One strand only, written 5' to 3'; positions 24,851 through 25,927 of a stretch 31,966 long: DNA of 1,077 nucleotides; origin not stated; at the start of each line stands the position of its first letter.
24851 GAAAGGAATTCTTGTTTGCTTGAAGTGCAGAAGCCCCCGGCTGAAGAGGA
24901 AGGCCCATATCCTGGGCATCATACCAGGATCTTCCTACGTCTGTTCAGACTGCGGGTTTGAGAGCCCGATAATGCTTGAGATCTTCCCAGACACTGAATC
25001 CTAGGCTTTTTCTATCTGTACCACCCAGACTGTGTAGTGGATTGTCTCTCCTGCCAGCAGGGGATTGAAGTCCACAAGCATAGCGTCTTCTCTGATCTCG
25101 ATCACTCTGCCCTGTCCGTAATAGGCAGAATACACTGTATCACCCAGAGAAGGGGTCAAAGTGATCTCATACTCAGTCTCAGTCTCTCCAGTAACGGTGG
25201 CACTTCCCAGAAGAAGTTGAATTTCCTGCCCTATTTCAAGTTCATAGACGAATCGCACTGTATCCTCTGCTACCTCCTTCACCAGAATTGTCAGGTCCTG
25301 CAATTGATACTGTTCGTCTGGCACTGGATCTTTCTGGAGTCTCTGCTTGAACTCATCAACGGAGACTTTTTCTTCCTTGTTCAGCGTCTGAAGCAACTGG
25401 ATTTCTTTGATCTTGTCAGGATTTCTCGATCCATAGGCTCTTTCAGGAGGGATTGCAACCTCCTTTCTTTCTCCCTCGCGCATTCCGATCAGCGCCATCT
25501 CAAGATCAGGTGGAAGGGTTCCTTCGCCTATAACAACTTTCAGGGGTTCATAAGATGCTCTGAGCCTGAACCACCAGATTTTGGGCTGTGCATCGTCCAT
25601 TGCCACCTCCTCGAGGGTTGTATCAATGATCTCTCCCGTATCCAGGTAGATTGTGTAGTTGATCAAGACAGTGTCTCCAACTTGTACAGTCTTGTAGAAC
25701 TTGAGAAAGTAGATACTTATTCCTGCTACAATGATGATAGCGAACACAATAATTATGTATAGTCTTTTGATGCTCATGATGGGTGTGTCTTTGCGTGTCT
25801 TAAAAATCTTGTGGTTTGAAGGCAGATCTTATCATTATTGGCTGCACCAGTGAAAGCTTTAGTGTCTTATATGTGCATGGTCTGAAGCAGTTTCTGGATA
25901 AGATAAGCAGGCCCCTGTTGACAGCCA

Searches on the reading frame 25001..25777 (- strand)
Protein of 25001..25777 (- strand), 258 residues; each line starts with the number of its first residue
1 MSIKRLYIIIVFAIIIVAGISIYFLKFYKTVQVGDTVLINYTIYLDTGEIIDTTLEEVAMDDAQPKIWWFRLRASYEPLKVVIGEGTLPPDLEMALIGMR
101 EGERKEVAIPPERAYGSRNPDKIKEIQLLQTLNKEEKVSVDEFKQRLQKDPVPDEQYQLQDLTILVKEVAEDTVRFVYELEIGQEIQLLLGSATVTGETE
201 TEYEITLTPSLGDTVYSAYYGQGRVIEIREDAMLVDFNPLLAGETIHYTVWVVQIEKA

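Call 57: search_protein_families(library=pfam, proteins=[window:25001-25777:-], max_evalue=0.001)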
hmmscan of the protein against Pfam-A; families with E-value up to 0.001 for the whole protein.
window:25001-25777:- (258 aa): 1 family
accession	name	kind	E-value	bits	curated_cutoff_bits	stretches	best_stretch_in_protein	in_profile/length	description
PF00254.34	FKBP_C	-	1.9e-12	47.8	21.1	1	30-124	4-82/94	FKBP-type peptidyl-prolyl cis-trans isomerase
